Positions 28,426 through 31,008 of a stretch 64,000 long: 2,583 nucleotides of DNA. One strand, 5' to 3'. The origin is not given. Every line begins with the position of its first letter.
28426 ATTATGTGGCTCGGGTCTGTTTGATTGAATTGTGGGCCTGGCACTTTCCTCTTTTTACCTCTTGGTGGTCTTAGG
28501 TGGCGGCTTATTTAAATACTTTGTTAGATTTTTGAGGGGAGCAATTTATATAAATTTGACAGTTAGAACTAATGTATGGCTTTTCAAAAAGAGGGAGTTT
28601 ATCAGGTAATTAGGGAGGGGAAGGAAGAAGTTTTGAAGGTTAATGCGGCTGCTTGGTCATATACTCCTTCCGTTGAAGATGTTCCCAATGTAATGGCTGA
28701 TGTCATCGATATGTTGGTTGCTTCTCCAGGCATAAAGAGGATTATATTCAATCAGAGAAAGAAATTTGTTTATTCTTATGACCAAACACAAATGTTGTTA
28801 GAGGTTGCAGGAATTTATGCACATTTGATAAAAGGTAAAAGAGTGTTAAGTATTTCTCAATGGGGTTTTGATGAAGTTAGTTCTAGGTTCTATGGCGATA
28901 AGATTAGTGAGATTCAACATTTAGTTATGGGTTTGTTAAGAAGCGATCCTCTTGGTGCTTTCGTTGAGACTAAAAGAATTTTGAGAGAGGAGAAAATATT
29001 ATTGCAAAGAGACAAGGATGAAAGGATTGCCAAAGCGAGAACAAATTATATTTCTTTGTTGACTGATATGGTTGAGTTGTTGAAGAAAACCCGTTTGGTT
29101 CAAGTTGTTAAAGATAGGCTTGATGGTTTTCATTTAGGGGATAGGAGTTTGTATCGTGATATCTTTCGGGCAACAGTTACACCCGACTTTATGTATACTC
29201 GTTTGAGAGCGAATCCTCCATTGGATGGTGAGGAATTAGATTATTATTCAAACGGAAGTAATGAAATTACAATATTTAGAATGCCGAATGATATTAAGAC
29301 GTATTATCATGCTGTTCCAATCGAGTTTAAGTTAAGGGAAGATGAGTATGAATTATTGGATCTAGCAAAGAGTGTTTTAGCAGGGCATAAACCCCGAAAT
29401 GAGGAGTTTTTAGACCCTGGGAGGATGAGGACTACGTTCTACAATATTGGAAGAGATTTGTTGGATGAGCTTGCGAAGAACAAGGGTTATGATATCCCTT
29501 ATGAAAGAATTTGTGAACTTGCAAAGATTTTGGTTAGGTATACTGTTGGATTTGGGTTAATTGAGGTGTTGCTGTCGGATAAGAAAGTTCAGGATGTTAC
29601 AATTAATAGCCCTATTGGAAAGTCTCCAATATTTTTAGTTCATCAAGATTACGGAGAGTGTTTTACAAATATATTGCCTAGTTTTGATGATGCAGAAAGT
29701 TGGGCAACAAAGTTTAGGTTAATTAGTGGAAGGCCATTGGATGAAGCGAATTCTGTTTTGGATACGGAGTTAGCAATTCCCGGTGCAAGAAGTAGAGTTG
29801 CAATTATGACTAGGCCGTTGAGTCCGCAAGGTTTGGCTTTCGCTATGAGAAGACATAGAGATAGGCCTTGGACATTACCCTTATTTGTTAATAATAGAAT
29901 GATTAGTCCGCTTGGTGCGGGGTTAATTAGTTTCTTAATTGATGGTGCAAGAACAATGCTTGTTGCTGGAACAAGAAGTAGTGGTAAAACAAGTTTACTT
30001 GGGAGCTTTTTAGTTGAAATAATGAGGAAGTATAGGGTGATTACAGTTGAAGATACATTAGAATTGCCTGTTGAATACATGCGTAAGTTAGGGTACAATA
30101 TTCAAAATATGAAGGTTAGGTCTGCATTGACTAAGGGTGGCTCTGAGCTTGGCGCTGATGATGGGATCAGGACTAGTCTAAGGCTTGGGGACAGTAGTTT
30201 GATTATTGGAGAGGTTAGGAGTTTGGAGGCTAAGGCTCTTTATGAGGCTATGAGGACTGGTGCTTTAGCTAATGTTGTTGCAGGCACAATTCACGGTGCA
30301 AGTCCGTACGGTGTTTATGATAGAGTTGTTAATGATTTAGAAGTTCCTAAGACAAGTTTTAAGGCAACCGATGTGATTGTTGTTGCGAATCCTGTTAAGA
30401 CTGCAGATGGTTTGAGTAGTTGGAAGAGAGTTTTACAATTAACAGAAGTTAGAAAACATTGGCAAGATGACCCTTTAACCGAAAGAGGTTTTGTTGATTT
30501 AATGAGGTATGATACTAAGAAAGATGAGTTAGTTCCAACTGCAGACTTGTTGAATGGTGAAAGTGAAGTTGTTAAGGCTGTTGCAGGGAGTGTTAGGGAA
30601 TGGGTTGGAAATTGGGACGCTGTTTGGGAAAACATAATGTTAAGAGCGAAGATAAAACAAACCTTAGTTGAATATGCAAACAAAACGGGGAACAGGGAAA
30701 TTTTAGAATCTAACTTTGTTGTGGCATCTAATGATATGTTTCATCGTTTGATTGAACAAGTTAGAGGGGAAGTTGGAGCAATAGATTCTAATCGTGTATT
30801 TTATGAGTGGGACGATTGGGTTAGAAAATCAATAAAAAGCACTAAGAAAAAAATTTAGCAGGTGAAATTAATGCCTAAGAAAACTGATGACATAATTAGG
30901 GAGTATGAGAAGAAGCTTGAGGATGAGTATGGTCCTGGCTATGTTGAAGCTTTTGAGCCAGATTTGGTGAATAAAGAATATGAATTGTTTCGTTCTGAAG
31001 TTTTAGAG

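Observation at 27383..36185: Atypical archaeal type IV filament core: 760-aa FlaI/PilB-like ATPase with long N-terminal extension plus 715-aa FlaJ/PilC-like platform, preceded by a divergent HTH/coiled-coil gene pair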

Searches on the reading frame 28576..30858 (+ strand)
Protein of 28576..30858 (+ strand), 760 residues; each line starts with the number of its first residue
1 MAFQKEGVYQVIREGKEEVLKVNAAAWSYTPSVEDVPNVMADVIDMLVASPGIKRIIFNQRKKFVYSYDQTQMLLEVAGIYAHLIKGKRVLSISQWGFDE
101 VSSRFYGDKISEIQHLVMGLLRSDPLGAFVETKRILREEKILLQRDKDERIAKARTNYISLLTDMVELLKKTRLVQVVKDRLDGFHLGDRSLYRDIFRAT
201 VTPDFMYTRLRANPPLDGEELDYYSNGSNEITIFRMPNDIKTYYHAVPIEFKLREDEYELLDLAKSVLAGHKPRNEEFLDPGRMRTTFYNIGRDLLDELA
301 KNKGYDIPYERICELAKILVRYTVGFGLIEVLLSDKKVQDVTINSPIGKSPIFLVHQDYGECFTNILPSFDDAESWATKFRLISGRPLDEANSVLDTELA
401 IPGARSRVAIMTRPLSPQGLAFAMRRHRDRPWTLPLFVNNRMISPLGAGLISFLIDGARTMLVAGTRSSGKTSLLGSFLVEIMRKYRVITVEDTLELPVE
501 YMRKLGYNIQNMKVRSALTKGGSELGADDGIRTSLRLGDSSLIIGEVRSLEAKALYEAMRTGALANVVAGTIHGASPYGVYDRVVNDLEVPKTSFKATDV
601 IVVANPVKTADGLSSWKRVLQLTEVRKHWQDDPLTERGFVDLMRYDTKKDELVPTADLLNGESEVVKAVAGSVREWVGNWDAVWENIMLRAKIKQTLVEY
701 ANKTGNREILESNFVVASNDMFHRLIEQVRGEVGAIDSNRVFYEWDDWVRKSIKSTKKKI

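Call 3: search_protein_families(library=pfam, proteins=[window:28576-30858:+], max_evalue=0.1)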
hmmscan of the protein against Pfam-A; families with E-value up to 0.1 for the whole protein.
window:28576-30858:+ (760 aa): 2 families
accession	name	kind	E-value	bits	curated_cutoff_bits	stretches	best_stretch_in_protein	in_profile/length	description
PF00437.27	T2SSE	-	1e-13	51.2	24.9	1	399-598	85-268/370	Type II/IV secretion system protein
PF06745.19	ATPase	-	0.0023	17.8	26.6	1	458-515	19-80/231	KaiC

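Call 8: search_solved_structures(query=window:28576-30858:+, max_evalue=0.01, show_alignments=2)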
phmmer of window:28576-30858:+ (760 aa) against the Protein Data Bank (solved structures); distinct sequences matched with E-value up to 0.01: 13.
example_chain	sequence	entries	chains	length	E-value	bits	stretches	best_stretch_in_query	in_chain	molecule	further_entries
2oap_1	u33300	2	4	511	3.7e-25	91.5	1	315-652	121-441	Type II secretion system protein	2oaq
8rkd_E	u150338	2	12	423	8.3e-19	70.5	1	293-588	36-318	Pilus assembly ATPase CpaF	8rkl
8rjf_A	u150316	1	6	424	8.4e-19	70.5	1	293-588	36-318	Pilus assembly ATPase CpaF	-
9e24_A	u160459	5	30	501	1.4e-18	69.8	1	293-588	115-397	CpaF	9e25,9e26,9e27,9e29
4ii7_A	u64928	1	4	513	1.3e-17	66.6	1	293-654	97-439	FlaI ATPase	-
4ihq_A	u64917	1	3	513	8.7e-17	63.9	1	293-654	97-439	FlaI ATPase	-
2eyu_A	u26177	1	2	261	6.8e-06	27.9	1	461-586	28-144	twitching motility protein PilT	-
3jvu_A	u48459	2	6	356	9.9e-06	27.3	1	456-587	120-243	Twitching mobility protein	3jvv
2gsz_A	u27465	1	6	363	1.1e-05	27.1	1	461-586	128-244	twitching motility protein PilT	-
6bge_A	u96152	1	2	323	1.1e-05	27.1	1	458-586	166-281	VirB11-like protein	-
2ewv_A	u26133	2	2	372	1.2e-05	27.1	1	461-586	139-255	twitching motility protein PilT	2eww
1g6o_A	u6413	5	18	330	1.2e-05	27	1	458-586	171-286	CAG-ALPHA | virB11 homolog | Cag-alfa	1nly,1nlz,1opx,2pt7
2gza_A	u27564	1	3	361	0.0098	17.4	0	455-561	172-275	Type IV secretion system protein VirB11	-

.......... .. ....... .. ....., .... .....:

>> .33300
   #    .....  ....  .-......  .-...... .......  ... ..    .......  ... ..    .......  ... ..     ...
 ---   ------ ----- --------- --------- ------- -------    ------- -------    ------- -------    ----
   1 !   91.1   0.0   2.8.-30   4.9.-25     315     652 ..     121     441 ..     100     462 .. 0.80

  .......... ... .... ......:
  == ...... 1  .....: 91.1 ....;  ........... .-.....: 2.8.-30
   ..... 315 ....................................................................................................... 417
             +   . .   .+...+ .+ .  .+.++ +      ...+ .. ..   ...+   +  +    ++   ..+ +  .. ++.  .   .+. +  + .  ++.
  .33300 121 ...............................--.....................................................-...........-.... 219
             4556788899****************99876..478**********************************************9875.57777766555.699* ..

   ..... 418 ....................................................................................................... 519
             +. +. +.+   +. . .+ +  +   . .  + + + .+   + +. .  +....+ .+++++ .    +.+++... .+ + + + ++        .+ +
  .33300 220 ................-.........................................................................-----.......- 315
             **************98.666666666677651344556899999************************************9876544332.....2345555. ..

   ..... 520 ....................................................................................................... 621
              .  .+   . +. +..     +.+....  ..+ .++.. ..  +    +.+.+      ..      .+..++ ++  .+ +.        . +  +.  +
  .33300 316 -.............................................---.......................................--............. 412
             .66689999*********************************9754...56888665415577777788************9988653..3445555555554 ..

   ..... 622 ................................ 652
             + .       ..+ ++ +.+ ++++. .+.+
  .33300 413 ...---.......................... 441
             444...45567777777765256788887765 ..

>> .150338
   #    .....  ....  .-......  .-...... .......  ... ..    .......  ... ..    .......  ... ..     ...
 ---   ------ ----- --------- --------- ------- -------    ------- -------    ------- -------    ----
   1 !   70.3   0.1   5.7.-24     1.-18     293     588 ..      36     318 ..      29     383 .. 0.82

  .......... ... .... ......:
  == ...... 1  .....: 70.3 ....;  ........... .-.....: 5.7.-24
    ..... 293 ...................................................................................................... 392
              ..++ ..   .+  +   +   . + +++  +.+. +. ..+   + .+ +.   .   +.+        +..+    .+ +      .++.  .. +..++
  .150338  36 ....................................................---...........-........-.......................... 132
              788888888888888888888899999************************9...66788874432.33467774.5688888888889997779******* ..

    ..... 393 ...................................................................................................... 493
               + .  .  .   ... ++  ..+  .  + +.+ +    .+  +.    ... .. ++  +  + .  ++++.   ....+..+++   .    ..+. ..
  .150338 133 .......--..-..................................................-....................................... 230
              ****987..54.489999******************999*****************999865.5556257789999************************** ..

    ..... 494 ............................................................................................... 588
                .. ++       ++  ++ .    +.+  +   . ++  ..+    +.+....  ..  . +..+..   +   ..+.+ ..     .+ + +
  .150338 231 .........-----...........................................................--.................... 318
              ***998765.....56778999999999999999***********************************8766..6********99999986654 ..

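Call 9: search_protein_families(library=ncbifam, proteins=[window:28576-30858:+], max_evalue=0.1)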
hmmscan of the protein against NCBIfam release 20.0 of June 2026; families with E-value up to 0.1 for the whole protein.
window:28576-30858:+ (760 aa): 13 families
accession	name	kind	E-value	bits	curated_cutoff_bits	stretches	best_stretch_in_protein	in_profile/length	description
TIGR03819.1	heli_sec_ATPase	hypoth_equivalog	4.9e-33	114.8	373.15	1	310-584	36-297/340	TadA family conjugal transfer-associated ATPase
NF058587.1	archaellum_moto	equivalog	6.9e-33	114.2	550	1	301-699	122-501/527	archaellum flagellar ATPase motor FlaI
TIGR02782.1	TrbB_P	equivalog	1.1e-15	57.7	304.55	1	373-584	54-252/303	P-type conjugative transfer ATPase TrbB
NF053672.1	bindosome_BasE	exception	1.6e-13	50.3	1000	1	324-655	136-451/512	bindosome assembly system ATPase subunit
TIGR02788.1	VirB11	equivalog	2.1e-13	50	249.95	1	455-586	141-264/308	P-type DNA transfer ATPase VirB11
NF010469.0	PRK13894.1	subfamily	6.7e-11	42.1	508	1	316-583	15-263/320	conjugal transfer ATPase TrbB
NF041000.1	ATPase_ComGA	equivalog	9.8e-11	41.1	300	1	461-602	131-259/267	competence type IV pilus ATPase ComGA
NF010475.0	PRK13900.1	equivalog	7.7e-10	38.3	389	1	455-577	157-272/333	type IV secretion system ATPase VirB11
NF010425.0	PRK13851.1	equivalog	1.1e-09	37.6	461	1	455-584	159-280/344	type IV secretion system protein VirB11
NF010407.0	PRK13833.1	subfamily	1.4e-06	27.9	499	1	389-579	78-254/323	conjugal transfer protein TrbB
NF053534.1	T4PilAsmATPsTfpB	equivalog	0.00024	19.6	850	1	461-603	339-467/584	type IV pilus assembly ATPase TfpB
TIGR02524.1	dot_icm_DotB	equivalog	0.0076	15.5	463.3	1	460-580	136-252/358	Dot/Icm type IV secretion system ATPase DotB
NF007050.0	PRK09504.1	equivalog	0.064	13.3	161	0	206-238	77-109/122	Fe-S cluster assembly scaffold SufA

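Call 10: find_homologous_proteins(query=window:28576-30858:+, max_evalue=0.00001)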
Query window:28576-30858:+ (760 aa): 5924 proteins with E <= 0.00001 among 8000 candidates; the best 120 are listed.
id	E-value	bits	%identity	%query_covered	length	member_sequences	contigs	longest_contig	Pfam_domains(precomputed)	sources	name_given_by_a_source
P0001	0.0e+0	1608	92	100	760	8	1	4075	PF00437.27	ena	-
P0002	0.0e+0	1540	87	100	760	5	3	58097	PF00437.27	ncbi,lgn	-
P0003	0.0e+0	1485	84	100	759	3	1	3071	PF00437.27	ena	-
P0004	0.0e+0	1467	82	100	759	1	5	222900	PF00437.27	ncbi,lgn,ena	-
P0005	0.0e+0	1433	79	100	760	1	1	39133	PF00437.27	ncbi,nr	ncbi:MAG: type II/IV secretion system ATPase subunit [Nanoarchaeota archaeon]|nr:type II/IV secretio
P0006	0.0e+0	1404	77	100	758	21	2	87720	PF00437.27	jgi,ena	-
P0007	0.0e+0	1395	78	100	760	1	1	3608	PF00437.27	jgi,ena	-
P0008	0.0e+0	1393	77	100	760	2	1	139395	PF00437.27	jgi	jgi:archaeal flagellar protein FlaI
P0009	0.0e+0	1381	76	100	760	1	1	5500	PF00437.27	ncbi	-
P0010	0.0e+0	1350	75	100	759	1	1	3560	PF00437.27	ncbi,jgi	jgi:type IV secretory pathway ATPase VirB11/archaellum biosynthesis ATPase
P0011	0.0e+0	1343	74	99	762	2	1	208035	PF00437.27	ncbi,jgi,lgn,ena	-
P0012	0.0e+0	1282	71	100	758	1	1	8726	PF00437.27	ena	-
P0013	0.0e+0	1156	64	99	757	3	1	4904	PF00437.27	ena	-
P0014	0.0e+0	1152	79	80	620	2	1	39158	PF00437.27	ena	-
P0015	0.0e+0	1147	65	99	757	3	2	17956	PF00437.27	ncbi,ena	ncbi:MAG: type II/IV secretion system ATPase subunit [Nanoarchaeota archaeon]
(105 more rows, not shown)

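Call 85: search_dna_similar(query=window:28576-30858:+, collection=plasmids, mode=protein, max_rows=25, max_evalue=1e-10)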
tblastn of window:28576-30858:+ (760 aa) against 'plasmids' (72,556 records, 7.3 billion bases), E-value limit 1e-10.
Records with a match: 429; places in all: 437; records where one place covers at least 80% of the query: 0.
Best place of each record, by identity: <60% 429.
By first word of the organism name: Ralstonia 133; Sinorhizobium 76; Rhizobium 57; Pseudosulfitobacter 36; Sphingobium 14; Azospirillum 13; Xanthomonas 12; Burkholderia 10; Vibrio 6; Photobacterium 5; and 48 more.
By predicted mobility (MOB-suite, as given by PLSDB): non-mobilizable 206; mobilizable 115; conjugative 108.
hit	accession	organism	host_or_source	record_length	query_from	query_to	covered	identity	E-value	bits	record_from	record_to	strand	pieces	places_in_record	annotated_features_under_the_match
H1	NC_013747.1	Haloterrigena turkmenica DSM 5511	-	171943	318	671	47%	36.9%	2e-53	208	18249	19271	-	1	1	type II/IV secretion system ATPase subunit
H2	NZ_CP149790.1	Haloterrigena sp. KLK7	cell culture,salt lake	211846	318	671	47%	36.3%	1e-52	206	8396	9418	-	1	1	type II/IV secretion system ATPase subunit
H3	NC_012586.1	Sinorhizobium fredii NGR234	-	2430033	279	650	49%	26.8%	2e-17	95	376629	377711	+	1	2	record has no annotation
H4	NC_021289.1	Caballeronia insecticola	-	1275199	315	650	44%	29.2%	2e-19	101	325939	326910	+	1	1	none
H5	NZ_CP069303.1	Shinella sp. PSBB067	monoisolate,Minnesota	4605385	293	651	47%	27.2%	5e-21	106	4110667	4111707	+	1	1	none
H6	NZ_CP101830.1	Pelagibacterium sp. H642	soil,desert land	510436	295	652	47%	27.2%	3e-19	101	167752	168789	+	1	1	CpaF family protein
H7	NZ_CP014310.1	Burkholderia sp. PAMC 26561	single cell,lichen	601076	325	685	48%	26.8%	7e-13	81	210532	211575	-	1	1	CpaF family protein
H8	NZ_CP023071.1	Sinorhizobium fredii CCBAU 83666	G.max,nodule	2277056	295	650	47%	26.8%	1e-16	93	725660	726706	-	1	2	record has no annotation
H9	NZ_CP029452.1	Sinorhizobium fredii CCBAU 25509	Glycine soja,cell culture,plant root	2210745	295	650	47%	26.8%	1e-16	92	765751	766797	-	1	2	record has no annotation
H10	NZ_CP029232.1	Sinorhizobium fredii CCBAU 45436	Glycine max,cell culture,plant root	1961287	295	650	47%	26.8%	2e-16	92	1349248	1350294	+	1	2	record has no annotation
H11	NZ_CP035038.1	Sinorhizobium fredii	single cell,soil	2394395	295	650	47%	26.8%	1e-16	92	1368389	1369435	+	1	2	none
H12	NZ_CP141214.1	Sinorhizobium meliloti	alfalfa,Isolate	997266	279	650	49%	25.6%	1e-15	89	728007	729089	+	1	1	CpaF family protein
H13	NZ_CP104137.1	Sinorhizobium sp. C101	Phaseolus vulgaris,cell ...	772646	324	650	42%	29.5%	7e-15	108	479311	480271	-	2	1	none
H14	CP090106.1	Sinorhizobium meliloti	Medicago,Cell culture,Plant nodule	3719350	293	646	47%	26.5%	9e-19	100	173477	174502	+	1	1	tadA: Flp pilus assembly complex ATPase component TadA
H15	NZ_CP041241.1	Sinorhizobium mexicanum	Acaciella angustissima,cell culture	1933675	314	650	44%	27.6%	2e-16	92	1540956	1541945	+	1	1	none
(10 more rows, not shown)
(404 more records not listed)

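Call 86: get_annotated_region(hit=H1, flank=8000)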
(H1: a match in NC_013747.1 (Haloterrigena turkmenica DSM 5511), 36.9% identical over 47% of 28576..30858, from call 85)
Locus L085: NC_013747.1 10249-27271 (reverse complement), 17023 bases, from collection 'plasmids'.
description: Haloterrigena turkmenica DSM 5511 plasmid pHTUR04, complete sequence
organism: Haloterrigena turkmenica DSM 5511 (NCBI taxid 543526)
taxonomy: Archaea; Euryarchaeota; Halobacteria; Halobacteriales; Natrialbaceae; Haloterrigena; Haloterrigena turkmenica; Haloterrigena turkmenica DSM 5511
host: -; source: -; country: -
typing (MOB-suite, as given by PLSDB): non-mobilizable
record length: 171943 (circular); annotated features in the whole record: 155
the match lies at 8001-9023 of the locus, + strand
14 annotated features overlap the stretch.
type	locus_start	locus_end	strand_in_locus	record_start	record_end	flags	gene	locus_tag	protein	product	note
CDS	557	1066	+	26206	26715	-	-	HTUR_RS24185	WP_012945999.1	hypothetical protein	-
CDS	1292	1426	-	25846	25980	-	-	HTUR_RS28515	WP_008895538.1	hypothetical protein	-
CDS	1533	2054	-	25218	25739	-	-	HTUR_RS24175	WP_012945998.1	SHOCT domain-containing protein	-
CDS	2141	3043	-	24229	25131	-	-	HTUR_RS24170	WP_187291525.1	ribonucleotide-diphosphate reductase subunit beta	GO:0009263 - deoxyribonucleotide biosynthetic process [Evidence IEA]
CDS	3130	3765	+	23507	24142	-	-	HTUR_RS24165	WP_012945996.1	helix-turn-helix domain-containing protein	-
CDS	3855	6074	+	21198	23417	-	-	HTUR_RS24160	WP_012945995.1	AAA family ATPase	-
CDS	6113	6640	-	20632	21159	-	-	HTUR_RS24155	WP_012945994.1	hypothetical protein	-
CDS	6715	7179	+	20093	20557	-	-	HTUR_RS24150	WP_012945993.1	hypothetical protein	-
CDS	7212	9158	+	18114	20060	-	-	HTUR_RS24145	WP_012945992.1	type II/IV secretion system ATPase subunit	-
CDS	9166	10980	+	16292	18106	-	-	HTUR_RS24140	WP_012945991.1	secretion system protein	-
CDS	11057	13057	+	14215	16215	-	-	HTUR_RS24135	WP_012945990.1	DEAD/DEAH box helicase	-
CDS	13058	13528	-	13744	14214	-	-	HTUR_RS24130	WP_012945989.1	hypothetical protein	-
CDS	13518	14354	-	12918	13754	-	-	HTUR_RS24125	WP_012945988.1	ParA family protein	-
CDS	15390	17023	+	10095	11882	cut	-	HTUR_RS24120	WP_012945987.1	DUF87 domain-containing protein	-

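Call 88: search_protein_families(library=pfam, proteins=[L085:9166-10980:+, L085:7212-9158:+], max_evalue=0.01)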
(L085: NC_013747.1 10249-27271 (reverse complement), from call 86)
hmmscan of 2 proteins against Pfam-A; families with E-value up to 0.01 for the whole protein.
L085:9166-10980:+ (604 aa): 0 families

L085:7212-9158:+ (648 aa): 4 families
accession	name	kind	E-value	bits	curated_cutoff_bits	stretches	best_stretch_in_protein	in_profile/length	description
PF00437.27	T2SSE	-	4.5e-20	72.1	24.9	1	285-540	25-268/370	Type II/IV secretion system protein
PF00005.33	ABC_tran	-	0.00026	22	25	1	399-489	7-80/137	ABC transporter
PF13401.12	AAA_22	-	0.0037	18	27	0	406-488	8-92/130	AAA domain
PF25199.1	nSTAND_NTPase5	-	0.0063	16.8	34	0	406-441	44-80/145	Novel STAND NTPase 5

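Call 95: search_protein_families(library=pfam, proteins=[L085:6113-6640:-, L085:6715-7179:+, L085:13058-13528:-, L085:557-1066:+], max_evalue=1)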
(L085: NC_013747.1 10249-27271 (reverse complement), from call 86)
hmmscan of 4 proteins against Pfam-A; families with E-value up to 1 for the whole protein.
L085:6113-6640:- (175 aa): 4 families
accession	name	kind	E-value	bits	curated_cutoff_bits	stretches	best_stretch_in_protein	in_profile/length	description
PF24107.1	DUF7382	-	2e-09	37.6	27.4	1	62-120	4-58/65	Domain of unknown function (DUF7382)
PF02369.22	Big_1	-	0.096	13.2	34.9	1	75-112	11-51/93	Bacterial Ig-like domain (group 1)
PF11589.14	DUF3244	-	0.099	13.1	25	1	63-106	21-64/96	Domain of unknown function (DUF3244)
PF03544.19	TonB_C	-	0.3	12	24.6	1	74-111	8-45/79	Gram-negative bacterial TonB protein C-terminal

L085:6715-7179:+ (154 aa): 1 family
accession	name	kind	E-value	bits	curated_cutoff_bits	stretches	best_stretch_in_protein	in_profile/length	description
PF23993.1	DUF7311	-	8.5e-51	172.9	27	1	1-151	1-149/150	Domain of unknown function (DUF7311)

L085:13058-13528:- (156 aa): 0 families

L085:557-1066:+ (169 aa): 1 family
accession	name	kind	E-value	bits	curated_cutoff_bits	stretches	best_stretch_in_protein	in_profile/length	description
PF24111.1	DUF7386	-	0.13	13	28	1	64-104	14-58/86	Family of unknown function (DUF7386)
